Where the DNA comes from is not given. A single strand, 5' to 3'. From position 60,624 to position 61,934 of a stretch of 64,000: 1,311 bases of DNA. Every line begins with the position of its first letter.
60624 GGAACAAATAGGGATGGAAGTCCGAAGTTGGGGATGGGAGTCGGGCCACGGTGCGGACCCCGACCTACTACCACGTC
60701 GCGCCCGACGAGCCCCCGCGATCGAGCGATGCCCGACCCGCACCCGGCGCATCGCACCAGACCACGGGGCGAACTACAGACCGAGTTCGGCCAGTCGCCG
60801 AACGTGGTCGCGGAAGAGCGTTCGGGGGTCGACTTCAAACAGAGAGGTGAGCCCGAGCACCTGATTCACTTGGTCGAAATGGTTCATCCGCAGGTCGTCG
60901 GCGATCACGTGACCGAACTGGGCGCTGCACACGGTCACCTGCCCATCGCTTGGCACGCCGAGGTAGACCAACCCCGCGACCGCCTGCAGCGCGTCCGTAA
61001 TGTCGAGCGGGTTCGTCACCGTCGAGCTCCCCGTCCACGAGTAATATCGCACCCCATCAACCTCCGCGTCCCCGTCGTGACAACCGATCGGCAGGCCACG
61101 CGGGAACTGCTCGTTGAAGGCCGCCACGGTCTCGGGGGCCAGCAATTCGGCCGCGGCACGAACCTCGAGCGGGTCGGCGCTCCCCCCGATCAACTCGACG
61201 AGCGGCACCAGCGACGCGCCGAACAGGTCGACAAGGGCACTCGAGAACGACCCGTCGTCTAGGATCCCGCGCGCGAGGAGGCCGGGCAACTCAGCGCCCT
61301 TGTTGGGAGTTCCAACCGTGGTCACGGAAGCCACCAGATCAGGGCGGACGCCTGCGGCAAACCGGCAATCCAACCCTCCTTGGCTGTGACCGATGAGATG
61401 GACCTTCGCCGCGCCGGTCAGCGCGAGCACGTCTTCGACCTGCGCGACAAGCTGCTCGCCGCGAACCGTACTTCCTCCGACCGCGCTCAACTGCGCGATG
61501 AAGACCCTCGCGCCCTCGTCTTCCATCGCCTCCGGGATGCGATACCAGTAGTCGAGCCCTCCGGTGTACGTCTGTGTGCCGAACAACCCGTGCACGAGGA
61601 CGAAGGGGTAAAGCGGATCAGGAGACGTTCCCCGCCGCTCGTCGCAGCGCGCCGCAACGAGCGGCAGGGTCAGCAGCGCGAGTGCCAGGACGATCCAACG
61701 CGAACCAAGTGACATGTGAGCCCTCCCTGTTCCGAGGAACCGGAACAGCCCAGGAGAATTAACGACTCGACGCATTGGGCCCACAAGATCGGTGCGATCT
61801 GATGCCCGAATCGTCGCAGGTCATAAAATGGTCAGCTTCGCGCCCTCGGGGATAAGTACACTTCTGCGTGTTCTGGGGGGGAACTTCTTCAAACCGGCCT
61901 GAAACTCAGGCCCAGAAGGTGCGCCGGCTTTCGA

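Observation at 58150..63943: Coherent secreted lipid-attacking gene set in an IS-scarred patch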

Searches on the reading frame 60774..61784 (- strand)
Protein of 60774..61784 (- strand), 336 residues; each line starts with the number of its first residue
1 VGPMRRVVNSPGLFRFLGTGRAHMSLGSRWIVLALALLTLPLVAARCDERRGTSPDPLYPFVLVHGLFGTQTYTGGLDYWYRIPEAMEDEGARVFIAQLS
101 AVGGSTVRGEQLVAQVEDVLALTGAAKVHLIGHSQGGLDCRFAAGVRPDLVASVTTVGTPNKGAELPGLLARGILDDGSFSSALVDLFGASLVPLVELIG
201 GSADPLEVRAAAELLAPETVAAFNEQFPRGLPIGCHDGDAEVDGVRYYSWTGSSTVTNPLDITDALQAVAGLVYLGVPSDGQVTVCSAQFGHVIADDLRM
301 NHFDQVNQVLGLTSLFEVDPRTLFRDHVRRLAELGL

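Call 3: search_protein_families(library=pfam, proteins=[window:60774-61784:-], max_evalue=0.1)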
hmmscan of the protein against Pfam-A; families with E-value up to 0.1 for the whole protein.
window:60774-61784:- (336 aa): 9 families
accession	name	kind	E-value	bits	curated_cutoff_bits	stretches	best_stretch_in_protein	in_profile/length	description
PF00561.26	Abhydrolase_1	-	6.8e-19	68.9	25.8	1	59-162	1-105/245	alpha/beta hydrolase fold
PF02089.21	Palm_thioest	-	7e-05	23.1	26.8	1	60-164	1-113/254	Palmitoyl protein thioesterase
PF12697.13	Abhydrolase_6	-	0.00044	21.4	26.3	1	61-201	1-113/217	Alpha/beta hydrolase family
PF05057.20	DUF676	-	0.0055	16.7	20.3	1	61-145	8-97/217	Putative serine esterase (DUF676)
PF06259.18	Abhydrolase_8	-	0.015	15.4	20.5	1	111-168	93-151/178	Alpha/beta hydrolase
PF24708.1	Lip_C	-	0.019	14.1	27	0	109-165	112-167/380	Lipase-like, C-terminal domain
PF03583.20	LIP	-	0.05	13.4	23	1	115-159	60-104/286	Secretory lipase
PF24096.1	DUF7379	-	0.055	13.9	33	0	63-166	3-117/191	Domain of unknown function (DUF7379)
PF07819.20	PGAP1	-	0.059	13.5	24.3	0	116-165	76-133/233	PGAP1-like alpha/beta domain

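Call 4: search_protein_families(library=ncbifam, proteins=[window:60774-61784:-], max_evalue=0.1)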
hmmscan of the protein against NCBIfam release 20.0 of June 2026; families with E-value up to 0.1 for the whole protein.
window:60774-61784:- (336 aa): 5 families
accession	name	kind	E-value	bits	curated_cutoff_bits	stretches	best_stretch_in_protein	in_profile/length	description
NF011457.0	PRK14875.1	equivalog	8.3e-07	28.3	307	1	60-163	134-235/372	acetoin dehydrogenase dihydrolipoyllysine-residue acetyltransferase subunit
NF047351.1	lipase_YSIRK_Sa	exception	0.00074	17.9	650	0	59-104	333-385/704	YSIRK-targeted triacylglycerol lipase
NF005898.0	PRK07868.1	equivalog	0.0049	14.6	925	1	115-161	131-177/994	acyl-CoA synthetase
NF033817.2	Mplas_variab_LP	domain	0.02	14.9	22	1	35-48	13-26/29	variable surface lipoprotein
TIGR02427.1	protocat_pcaD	equivalog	0.045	13.1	255.85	0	101-161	54-114/251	3-oxoadipate enol-lactonase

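Call 11: search_solved_structures(query=window:60774-61784:-, max_evalue=0.001, show_alignments=1)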
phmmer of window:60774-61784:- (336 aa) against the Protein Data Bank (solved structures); distinct sequences matched with E-value up to 0.001: 19.
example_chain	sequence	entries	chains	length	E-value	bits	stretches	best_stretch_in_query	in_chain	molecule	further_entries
1ex9_A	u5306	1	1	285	5e-70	239.5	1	57-333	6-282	LACTONIZING LIPASE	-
9g8u_A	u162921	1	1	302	1.3e-56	195.5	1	56-335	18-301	Lactonizing lipase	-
6cl4_A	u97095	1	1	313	1.3e-50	175.7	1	58-336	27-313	Lipase C12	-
7cof_A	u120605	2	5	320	1.7e-49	172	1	58-334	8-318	Alpha/beta hydrolase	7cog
1hqd_A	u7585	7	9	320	1.8e-48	168.7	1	58-334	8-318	LIPASE | TRIACYL-GLYCEROL-HYDROLASE | TRIACYL-GLYCEROL HYDROLASE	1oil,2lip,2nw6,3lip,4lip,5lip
1ys1_X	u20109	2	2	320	2.1e-48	168.4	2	58-254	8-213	Lipase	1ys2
8xy5_A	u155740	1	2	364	6e-48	166.9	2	33-255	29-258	Alpha/beta hydrolase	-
1cvl_A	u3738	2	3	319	2e-47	165.2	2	58-270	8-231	TRIACYLGLYCEROL HYDROLASE | Lipase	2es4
1tah_B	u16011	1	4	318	2.4e-47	165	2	58-273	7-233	LIPASE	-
4hs9_A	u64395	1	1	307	1.8e-46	162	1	51-331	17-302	Lipase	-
4gw3_A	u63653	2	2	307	3.4e-43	151.3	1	51-333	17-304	Putative lipase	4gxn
3w9u_A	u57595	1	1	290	1e-42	149.7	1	57-333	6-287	Putative lipase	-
6jd9_A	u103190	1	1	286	3.1e-42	148.1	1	58-333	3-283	Alpha/beta hydrolase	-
1qge_D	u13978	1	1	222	2.4e-37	132.1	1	58-254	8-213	PROTEIN (TRIACYLGLYCEROL HYDROLASE)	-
1qge_E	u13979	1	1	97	1.7e-09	40.5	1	251-333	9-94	PROTEIN (TRIACYLGLYCEROL HYDROLASE)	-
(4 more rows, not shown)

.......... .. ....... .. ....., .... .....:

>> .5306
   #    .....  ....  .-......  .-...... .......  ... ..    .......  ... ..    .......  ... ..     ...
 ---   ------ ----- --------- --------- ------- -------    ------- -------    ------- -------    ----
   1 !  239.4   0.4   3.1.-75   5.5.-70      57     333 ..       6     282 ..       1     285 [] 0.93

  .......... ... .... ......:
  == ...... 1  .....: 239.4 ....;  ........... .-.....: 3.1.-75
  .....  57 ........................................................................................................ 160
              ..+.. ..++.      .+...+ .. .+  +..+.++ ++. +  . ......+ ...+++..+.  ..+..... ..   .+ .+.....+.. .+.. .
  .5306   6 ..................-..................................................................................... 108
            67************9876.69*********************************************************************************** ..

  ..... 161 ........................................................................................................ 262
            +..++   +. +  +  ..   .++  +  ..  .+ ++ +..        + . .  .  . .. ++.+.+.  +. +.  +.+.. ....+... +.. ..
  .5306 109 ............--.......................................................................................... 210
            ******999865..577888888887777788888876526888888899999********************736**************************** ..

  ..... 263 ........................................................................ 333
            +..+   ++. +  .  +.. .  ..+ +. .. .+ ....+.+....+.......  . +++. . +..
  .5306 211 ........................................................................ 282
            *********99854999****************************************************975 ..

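Call 36: find_homologous_proteins(query=window:60774-61784:-, max_evalue=1e-30)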
Query window:60774-61784:- (336 aa): 1800 proteins with E <= 1e-30 among 8000 candidates; the best 120 are listed.
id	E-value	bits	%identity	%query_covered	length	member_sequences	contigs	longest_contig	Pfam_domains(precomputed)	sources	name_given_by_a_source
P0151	1.2e-202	690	100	93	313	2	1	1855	PF00561.27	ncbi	-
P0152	1.7e-119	417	67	83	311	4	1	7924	PF02089.22,PF24708.1,PF00561.27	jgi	jgi:triacylglycerol lipase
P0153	2.3e-119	417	63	88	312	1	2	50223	PF02089.22,PF24708.1,PF00561.27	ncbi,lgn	-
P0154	2.2e-118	413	65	83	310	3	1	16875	PF02089.22,PF24708.1,PF00561.27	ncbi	-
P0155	3.7e-118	413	65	87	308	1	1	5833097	PF02089.22,PF00561.27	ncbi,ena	-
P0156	5.0e-116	406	62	90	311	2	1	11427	PF02089.22,PF24708.1,PF00561.27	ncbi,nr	ncbi:MAG: triacylglycerol lipase [bacterium]|nr:triacylglycerol lipase [bacterium]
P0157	4.8e-113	396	61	90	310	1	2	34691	PF02089.22,PF24708.1,PF00561.27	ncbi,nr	ncbi:MAG: triacylglycerol lipase [bacterium]|nr:triacylglycerol lipase [bacterium]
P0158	8.3e-99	349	56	91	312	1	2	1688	PF02089.22,PF00561.27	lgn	-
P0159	7.7e-98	346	59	83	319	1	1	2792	PF02089.22,PF00561.27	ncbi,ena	-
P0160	2.1e-97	344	54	92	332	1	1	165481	PF02089.22,PF00561.27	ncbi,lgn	-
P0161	6.2e-94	333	55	82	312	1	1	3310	PF02089.22,PF00561.27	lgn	-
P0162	2.1e-90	321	56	82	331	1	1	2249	PF02089.22,PF24708.1,PF00561.27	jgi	-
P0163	2.6e-90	321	54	90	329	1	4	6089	PF02089.22,PF24708.1,PF00561.27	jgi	jgi:triacylglycerol lipase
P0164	4.2e-90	320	55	90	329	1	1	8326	PF02089.22,PF24708.1,PF00561.27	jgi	jgi:triacylglycerol lipase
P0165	4.3e-88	314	52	95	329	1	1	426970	PF02089.22,PF24708.1,PF00561.27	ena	-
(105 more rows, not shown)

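Call 37: find_encoding_contigs(protein=P0153, flank=8000, max_places=2)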
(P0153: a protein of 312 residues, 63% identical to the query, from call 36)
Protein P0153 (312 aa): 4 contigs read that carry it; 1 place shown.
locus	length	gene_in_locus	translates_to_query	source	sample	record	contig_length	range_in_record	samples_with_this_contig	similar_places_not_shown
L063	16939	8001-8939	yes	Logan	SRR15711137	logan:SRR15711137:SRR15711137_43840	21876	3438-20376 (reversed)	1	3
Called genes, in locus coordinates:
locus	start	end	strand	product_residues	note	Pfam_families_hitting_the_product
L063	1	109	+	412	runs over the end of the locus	PF07690:MFS_1, PF13347:MFS_2 (faint)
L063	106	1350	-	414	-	PF01244:Peptidase_M19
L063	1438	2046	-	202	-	PF01066:CDP-OH_P_transf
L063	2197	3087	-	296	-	PF13714:PEP_mutase, PF00463:ICL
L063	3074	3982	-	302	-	PF00296:Bac_luciferase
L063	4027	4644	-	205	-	PF01965:DJ-1_PfpI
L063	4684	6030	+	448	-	PF00392:GntR, PF00155:Aminotran_1_2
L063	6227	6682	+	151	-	PF00011:HSP20, PF17886:ArsA_HSP20 (weak)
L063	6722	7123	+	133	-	PF00011:HSP20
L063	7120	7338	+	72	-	-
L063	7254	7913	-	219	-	-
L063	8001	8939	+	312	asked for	PF00561:Abhydrolase_1, PF02089:Palm_thioest, PF24708:Lip_C (faint)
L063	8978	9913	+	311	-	PF03280:Lipase_chap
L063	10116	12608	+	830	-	PF00933:Glyco_hydro_3, PF01915:Glyco_hydro_3_C, PF07691:PA14, PF14310:Fn3-like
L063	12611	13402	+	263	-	PF00106:adh_short, PF01370:Epimerase (weak), PF08659:KR, PF13561:adh_short_C2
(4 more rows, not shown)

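Call 38: find_encoding_contigs(protein=P0155, flank=8000, max_places=2)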
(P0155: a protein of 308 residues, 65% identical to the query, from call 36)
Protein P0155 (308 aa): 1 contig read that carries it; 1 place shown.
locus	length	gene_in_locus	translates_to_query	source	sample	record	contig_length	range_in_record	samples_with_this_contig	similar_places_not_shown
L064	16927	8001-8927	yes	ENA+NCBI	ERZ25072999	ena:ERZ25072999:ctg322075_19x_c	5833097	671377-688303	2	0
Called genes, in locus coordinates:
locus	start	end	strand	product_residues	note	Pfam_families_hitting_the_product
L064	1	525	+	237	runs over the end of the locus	PF05019:Coq4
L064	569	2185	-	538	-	-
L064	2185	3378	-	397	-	PF01244:Peptidase_M19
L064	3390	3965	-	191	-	PF01066:CDP-OH_P_transf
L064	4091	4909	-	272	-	PF13714:PEP_mutase, PF00463:ICL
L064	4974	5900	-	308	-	PF00296:Bac_luciferase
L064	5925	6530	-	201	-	PF01965:DJ-1_PfpI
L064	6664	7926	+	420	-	PF00392:GntR, PF13730:HTH_36 (faint), PF00155:Aminotran_1_2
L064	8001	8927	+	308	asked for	PF00561:Abhydrolase_1, PF02089:Palm_thioest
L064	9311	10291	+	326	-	PF03280:Lipase_chap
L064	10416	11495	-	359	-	PF05598:DUF772, PF01609:DDE_Tnp_1, PF13751:DDE_Tnp_1_6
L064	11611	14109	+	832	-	PF00933:Glyco_hydro_3, PF01915:Glyco_hydro_3_C, PF07691:PA14, PF14310:Fn3-like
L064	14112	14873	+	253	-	PF00106:adh_short, PF01370:Epimerase (weak), PF08659:KR, PF13561:adh_short_C2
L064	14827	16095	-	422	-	PF13439:Glyco_transf_4, PF13579:Glyco_trans_4_4, PF20706:GT4-conflict, PF00534:Glycos_transf_1, PF13692:Glyco_trans_1_4, PF13524:Glyco_trans_1_2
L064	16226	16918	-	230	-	PF05019:Coq4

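Call 39: find_encoding_contigs(protein=P0157, flank=8000, max_places=2)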
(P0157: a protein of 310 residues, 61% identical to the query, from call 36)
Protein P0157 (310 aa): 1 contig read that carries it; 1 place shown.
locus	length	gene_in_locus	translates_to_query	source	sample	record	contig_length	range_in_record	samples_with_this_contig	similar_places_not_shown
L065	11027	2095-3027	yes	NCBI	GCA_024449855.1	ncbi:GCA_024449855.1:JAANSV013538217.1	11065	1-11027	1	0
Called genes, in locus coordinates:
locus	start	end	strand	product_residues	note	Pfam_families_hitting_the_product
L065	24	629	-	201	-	PF01965:DJ-1_PfpI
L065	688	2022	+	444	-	PF00392:GntR, PF00155:Aminotran_1_2, PF12897:Asp_aminotransf (faint)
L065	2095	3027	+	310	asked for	PF00561:Abhydrolase_1, PF02089:Palm_thioest, PF24708:Lip_C (faint)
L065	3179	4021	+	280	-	PF03280:Lipase_chap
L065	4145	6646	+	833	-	PF00933:Glyco_hydro_3, PF01915:Glyco_hydro_3_C, PF07691:PA14, PF14310:Fn3-like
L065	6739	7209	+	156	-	-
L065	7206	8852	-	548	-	PF00501:AMP-binding, PF13193:AMP-binding_C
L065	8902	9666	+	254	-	-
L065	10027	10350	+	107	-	PF04893:Yip1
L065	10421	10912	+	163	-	PF13452:FAS1_DH_region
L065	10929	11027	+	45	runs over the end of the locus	?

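Call 41: find_encoding_contigs(protein=P0152, flank=8000, max_places=2)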
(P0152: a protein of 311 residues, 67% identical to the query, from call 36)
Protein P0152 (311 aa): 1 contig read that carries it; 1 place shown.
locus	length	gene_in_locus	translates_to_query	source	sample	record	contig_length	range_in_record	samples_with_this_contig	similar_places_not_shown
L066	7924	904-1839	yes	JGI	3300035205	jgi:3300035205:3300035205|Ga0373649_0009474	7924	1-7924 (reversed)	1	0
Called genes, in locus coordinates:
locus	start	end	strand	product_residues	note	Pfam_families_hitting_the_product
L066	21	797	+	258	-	PF00155:Aminotran_1_2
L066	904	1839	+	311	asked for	PF00561:Abhydrolase_1, PF02089:Palm_thioest (weak), PF24708:Lip_C (faint)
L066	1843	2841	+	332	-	PF03280:Lipase_chap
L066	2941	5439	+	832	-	PF00933:Glyco_hydro_3, PF01915:Glyco_hydro_3_C, PF07691:PA14, PF14310:Fn3-like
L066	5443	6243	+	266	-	PF00106:adh_short, PF08659:KR, PF13561:adh_short_C2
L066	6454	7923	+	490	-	?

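Call 42: find_encoding_contigs(protein=P0154, flank=8000, max_places=2)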
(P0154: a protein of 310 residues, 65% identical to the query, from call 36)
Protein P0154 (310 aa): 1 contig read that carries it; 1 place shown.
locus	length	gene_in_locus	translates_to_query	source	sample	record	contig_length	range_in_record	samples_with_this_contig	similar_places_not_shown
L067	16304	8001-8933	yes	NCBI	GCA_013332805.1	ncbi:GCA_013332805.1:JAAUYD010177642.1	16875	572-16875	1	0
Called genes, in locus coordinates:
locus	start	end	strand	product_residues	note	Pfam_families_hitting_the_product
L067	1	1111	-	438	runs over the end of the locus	PF01244:Peptidase_M19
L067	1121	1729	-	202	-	PF01066:CDP-OH_P_transf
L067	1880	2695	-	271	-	PF13714:PEP_mutase, PF00463:ICL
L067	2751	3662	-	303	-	PF00296:Bac_luciferase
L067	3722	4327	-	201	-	PF01965:DJ-1_PfpI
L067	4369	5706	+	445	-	PF00392:GntR, PF00155:Aminotran_1_2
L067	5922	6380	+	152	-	PF00011:HSP20, PF17886:ArsA_HSP20 (faint)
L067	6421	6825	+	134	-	PF00011:HSP20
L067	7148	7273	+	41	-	-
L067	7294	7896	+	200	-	-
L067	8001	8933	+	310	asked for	PF00561:Abhydrolase_1, PF02089:Palm_thioest, PF24708:Lip_C (faint)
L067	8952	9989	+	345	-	PF03280:Lipase_chap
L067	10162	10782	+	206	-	-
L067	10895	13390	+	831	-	PF00933:Glyco_hydro_3, PF01915:Glyco_hydro_3_C, PF07691:PA14, PF14310:Fn3-like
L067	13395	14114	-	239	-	PF05019:Coq4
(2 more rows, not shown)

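Call 43: find_encoding_contigs(protein=P0156, flank=8000, max_places=2)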
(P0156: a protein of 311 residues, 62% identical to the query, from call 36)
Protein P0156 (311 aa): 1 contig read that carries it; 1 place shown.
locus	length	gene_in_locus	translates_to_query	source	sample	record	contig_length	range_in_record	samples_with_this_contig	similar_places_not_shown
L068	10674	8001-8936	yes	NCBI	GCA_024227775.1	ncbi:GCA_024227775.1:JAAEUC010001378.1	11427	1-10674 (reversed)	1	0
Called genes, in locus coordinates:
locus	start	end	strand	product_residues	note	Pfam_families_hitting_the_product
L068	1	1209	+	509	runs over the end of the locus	PF00128:Alpha-amylase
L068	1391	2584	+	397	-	PF07690:MFS_1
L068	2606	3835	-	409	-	PF01244:Peptidase_M19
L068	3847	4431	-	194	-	PF01066:CDP-OH_P_transf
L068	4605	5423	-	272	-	PF13714:PEP_mutase, PF00463:ICL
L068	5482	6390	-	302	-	PF00296:Bac_luciferase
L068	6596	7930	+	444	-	PF00392:GntR, PF00155:Aminotran_1_2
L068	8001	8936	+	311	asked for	PF00561:Abhydrolase_1, PF02089:Palm_thioest, PF24708:Lip_C (faint)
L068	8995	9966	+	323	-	PF03280:Lipase_chap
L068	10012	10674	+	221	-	PF00933:Glyco_hydro_3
